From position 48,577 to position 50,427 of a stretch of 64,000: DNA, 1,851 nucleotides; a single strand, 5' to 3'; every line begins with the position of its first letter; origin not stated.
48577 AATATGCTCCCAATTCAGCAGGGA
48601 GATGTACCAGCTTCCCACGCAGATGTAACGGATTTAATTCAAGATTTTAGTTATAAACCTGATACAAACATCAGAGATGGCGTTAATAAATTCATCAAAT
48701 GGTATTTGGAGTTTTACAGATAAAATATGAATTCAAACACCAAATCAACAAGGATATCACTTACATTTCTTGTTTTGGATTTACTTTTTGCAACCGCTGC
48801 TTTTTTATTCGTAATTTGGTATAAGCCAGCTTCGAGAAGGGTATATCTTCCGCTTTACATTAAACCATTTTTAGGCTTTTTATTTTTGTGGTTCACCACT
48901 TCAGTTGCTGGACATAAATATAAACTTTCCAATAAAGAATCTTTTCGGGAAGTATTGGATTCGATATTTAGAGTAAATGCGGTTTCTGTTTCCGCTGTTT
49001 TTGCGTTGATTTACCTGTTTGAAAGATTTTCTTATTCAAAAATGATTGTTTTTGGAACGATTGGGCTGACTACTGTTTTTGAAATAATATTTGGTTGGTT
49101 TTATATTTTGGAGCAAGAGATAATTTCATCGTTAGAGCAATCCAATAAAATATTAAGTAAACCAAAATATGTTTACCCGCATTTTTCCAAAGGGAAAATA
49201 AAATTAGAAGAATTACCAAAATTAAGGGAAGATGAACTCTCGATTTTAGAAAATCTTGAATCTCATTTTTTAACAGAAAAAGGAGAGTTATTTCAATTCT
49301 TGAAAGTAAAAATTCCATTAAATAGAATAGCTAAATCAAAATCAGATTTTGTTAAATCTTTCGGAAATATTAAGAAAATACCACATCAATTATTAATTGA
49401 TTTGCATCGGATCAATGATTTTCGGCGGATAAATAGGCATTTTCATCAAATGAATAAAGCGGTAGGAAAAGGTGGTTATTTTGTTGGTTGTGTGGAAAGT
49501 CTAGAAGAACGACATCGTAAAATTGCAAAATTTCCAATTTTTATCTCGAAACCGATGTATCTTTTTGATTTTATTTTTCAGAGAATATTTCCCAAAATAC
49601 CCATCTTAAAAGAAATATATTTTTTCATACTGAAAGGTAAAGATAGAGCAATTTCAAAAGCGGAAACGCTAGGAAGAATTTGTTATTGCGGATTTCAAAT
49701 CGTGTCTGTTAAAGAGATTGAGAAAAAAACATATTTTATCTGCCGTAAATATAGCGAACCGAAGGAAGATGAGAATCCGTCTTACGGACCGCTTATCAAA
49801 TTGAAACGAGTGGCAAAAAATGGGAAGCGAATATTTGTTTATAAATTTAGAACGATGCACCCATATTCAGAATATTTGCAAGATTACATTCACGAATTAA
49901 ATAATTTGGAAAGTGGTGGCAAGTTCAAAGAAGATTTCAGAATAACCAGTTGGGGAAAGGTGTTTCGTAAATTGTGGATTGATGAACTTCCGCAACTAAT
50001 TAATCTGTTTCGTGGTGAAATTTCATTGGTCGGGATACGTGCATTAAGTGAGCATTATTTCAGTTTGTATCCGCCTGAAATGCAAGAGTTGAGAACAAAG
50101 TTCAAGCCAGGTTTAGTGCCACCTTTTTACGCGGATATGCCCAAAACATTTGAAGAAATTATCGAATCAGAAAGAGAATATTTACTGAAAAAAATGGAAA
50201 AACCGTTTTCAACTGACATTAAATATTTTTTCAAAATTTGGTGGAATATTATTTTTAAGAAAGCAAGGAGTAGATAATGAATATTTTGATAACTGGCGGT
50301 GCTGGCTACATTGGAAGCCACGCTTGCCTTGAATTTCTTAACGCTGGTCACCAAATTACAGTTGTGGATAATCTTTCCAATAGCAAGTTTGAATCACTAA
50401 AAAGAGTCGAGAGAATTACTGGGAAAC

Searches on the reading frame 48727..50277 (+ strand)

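Call 7: search_protein_families(library=pfam, proteins=[window:48727-50277:+], max_evalue=0.01)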
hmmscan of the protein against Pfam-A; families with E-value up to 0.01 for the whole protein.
window:48727-50277:+ (516 aa): 1 family
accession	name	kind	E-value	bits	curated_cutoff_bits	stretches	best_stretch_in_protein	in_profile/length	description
PF02397.22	Bac_transf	-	9e-23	81.2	27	1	357-507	37-176/179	Bacterial sugar transferase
